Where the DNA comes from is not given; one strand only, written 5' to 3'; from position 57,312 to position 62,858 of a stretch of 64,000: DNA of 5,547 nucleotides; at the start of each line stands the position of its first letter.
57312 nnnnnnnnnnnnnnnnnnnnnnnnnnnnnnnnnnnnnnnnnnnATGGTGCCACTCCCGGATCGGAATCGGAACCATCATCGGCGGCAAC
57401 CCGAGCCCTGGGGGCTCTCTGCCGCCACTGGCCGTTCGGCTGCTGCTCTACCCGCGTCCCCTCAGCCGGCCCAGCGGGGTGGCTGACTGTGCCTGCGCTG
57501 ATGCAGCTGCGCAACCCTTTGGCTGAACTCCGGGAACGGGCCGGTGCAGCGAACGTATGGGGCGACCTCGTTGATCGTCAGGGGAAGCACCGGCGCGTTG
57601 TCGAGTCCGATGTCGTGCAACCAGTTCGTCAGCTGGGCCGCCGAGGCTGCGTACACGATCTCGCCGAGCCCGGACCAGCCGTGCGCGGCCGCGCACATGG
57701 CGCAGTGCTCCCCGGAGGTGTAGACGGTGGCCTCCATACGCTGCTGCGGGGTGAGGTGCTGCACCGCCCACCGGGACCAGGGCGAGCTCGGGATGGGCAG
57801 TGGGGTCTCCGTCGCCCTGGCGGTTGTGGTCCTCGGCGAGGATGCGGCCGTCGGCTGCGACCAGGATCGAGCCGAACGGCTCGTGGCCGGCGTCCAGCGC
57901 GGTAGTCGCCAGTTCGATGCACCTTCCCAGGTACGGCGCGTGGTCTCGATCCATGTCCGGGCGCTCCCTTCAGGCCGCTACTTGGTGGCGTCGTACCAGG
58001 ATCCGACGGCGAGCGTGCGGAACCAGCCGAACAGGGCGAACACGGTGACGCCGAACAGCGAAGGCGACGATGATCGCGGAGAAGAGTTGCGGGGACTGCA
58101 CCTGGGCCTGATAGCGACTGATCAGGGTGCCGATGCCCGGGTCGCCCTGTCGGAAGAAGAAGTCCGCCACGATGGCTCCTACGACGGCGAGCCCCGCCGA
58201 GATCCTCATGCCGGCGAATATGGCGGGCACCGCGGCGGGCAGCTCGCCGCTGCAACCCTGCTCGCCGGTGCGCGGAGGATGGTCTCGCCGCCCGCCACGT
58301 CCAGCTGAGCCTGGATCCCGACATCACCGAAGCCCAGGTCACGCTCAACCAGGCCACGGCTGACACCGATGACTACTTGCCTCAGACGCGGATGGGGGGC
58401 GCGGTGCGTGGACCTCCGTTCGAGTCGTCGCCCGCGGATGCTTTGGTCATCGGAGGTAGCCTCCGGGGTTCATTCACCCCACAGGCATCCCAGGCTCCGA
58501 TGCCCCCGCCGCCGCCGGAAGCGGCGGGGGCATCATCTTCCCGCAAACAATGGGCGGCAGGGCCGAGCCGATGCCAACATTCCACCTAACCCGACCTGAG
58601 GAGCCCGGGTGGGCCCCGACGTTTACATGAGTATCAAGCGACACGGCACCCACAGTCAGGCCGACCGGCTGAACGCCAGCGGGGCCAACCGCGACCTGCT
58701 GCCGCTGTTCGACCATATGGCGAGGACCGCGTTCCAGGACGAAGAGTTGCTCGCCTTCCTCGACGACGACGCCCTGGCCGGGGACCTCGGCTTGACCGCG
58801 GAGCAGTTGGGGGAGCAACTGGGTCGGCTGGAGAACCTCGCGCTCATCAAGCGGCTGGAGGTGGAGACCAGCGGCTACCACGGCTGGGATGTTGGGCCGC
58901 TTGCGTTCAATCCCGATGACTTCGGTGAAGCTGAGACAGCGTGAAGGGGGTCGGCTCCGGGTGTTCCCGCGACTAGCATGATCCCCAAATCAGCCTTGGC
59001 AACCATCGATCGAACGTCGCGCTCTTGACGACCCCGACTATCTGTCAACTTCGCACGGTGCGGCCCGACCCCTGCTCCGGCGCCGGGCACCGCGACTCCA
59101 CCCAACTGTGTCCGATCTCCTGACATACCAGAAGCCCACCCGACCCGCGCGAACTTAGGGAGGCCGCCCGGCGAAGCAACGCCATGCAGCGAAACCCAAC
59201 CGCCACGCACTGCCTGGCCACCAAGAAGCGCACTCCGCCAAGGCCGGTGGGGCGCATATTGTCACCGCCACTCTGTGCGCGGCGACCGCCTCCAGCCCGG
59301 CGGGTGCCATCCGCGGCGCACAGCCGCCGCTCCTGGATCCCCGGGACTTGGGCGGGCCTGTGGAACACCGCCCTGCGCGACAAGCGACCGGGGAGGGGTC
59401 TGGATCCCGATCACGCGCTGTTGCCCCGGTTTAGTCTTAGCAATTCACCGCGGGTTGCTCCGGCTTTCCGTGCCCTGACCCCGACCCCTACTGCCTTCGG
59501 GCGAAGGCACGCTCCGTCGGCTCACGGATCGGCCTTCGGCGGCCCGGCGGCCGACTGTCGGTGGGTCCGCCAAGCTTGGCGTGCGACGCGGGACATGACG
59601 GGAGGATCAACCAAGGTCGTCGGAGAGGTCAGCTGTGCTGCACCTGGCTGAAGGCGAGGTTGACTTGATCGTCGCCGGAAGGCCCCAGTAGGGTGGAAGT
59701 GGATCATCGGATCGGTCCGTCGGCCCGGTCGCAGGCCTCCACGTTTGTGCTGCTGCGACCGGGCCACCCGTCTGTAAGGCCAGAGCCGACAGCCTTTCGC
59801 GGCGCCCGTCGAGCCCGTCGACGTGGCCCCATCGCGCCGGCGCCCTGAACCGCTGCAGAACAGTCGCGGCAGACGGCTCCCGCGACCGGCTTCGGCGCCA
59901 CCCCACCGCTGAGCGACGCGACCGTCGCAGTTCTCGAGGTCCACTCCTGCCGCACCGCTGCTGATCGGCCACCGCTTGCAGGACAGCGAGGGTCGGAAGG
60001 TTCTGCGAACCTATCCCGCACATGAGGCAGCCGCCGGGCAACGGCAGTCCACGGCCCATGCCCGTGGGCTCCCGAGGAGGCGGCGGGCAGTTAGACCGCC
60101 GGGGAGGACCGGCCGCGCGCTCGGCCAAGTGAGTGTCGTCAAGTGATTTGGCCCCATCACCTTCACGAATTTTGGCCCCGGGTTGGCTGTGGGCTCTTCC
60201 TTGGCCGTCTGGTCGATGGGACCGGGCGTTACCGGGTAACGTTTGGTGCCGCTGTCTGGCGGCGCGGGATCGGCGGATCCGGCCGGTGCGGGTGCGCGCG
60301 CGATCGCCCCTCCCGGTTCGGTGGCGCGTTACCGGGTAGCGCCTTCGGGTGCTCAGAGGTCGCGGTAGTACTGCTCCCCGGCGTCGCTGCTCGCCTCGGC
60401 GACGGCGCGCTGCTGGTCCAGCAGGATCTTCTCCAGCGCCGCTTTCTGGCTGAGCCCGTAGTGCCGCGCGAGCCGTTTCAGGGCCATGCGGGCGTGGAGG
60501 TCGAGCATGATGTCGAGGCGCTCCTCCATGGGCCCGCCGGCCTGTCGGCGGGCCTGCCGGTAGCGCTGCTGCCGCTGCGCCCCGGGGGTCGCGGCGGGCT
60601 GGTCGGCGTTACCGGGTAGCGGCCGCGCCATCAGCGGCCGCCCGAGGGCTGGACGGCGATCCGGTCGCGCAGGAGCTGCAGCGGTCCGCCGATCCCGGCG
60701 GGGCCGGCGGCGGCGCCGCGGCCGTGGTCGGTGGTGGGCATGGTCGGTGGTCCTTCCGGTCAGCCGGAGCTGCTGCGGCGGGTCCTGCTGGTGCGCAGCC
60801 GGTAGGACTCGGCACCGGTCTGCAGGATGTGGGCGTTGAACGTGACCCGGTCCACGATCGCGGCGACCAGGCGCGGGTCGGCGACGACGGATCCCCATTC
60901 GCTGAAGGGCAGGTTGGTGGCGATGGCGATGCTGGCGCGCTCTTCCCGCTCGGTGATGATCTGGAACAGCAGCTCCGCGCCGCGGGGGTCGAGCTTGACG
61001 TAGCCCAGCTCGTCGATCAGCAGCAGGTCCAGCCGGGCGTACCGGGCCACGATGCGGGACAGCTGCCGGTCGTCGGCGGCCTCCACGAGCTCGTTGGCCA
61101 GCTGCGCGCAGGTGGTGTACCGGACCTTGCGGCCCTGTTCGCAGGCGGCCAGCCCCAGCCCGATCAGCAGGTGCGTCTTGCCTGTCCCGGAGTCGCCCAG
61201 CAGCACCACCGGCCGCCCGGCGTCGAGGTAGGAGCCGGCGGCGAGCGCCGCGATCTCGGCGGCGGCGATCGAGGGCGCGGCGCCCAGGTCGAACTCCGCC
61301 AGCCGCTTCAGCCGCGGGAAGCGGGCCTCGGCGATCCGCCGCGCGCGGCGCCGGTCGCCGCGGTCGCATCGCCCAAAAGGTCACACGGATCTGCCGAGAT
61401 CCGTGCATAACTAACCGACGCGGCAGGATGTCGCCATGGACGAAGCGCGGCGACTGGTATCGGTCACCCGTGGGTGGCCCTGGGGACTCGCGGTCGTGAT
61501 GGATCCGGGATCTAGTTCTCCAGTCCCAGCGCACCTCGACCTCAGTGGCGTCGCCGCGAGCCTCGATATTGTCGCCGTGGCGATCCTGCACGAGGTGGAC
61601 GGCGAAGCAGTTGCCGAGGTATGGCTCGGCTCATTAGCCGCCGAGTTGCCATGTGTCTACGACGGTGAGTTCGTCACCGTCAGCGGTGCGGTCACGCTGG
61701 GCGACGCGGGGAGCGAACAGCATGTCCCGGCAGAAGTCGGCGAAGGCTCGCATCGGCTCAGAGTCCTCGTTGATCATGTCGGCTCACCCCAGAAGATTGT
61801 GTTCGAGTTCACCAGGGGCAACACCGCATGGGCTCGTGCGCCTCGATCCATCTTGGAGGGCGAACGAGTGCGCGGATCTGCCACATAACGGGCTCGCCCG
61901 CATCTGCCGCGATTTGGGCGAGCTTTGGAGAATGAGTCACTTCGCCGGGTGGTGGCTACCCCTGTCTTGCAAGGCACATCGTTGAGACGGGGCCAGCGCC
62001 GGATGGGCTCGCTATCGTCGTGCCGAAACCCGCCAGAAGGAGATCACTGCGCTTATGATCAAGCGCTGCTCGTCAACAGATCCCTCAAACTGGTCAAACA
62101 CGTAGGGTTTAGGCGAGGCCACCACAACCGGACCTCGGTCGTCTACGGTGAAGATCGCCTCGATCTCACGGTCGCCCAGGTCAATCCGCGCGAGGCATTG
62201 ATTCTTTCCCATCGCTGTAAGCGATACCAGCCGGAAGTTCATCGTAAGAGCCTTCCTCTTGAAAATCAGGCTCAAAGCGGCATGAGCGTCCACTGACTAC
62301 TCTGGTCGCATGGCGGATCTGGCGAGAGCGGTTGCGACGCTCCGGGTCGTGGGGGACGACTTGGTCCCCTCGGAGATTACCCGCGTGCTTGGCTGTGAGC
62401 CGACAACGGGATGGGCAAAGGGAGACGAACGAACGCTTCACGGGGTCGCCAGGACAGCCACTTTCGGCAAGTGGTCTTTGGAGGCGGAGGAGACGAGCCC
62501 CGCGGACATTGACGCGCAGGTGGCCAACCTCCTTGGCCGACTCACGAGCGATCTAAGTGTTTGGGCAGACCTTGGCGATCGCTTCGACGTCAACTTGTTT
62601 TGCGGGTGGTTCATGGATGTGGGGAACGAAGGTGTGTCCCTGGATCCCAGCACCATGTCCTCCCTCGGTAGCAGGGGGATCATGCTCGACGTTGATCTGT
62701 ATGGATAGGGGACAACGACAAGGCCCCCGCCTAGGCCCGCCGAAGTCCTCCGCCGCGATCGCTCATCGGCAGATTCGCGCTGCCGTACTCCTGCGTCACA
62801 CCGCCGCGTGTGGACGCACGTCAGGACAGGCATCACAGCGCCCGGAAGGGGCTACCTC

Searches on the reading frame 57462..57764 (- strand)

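Call 12: search_protein_families(library=pfam, proteins=[window:57462-57764:-], max_evalue=0.01)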
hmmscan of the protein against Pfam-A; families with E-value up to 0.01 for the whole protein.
window:57462-57764:- (100 aa): 1 family
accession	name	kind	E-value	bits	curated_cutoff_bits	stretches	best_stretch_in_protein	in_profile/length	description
PF14437.12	MafB19-deam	-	0.0065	16.8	27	1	9-41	70-102/142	MafB19-like deaminase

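Call 77: search_protein_families(library=padloc, proteins=[window:57462-57764:-], max_evalue=0.001)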
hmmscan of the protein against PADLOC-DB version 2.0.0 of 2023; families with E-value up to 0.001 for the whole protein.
window:57462-57764:- (100 aa): 0 families

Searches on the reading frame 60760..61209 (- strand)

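Call 12: search_protein_families(library=pfam, proteins=[window:60760-61209:-], max_evalue=0.01)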
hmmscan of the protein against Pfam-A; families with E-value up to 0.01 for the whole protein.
window:60760-61209:- (149 aa): 5 families
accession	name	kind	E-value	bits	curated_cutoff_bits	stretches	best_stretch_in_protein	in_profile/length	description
PF01695.23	IstB_IS21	-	7.2e-47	160.3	24.1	1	1-142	95-236/238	IstB-like ATP binding protein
PF00308.24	Bac_DnaA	-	2e-11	44.8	23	1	2-90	38-128/162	Bacterial DnaA ATPAse domain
PF13604.12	AAA_30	-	0.00024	21.3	27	1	2-88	22-115/191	AAA domain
PF13191.12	AAA_16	-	0.0017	19.3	32.6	1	2-59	28-96/167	AAA ATPase domain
PF13481.12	AAA_25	-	0.0061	16.6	27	0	2-32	37-66/195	AAA domain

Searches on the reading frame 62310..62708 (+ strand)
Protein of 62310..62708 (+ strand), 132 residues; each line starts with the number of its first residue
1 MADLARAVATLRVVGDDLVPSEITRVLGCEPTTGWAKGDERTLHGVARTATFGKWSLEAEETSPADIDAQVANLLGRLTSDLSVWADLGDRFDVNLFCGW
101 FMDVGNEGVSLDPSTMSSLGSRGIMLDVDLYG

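Call 13: search_protein_families(library=pfam, proteins=[window:62310-62708:+], max_evalue=0.01)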
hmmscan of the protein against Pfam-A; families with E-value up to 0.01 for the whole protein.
window:62310-62708:+ (132 aa): 1 family
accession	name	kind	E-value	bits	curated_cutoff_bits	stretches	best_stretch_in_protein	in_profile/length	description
PF14106.11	DUF4279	-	1.6e-19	70.7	25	1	15-128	2-116/116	Domain of unknown function (DUF4279)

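Call 77: search_protein_families(library=padloc, proteins=[window:62310-62708:+], max_evalue=0.001)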
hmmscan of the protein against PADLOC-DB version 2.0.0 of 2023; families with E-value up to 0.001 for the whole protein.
window:62310-62708:+ (132 aa): 0 families
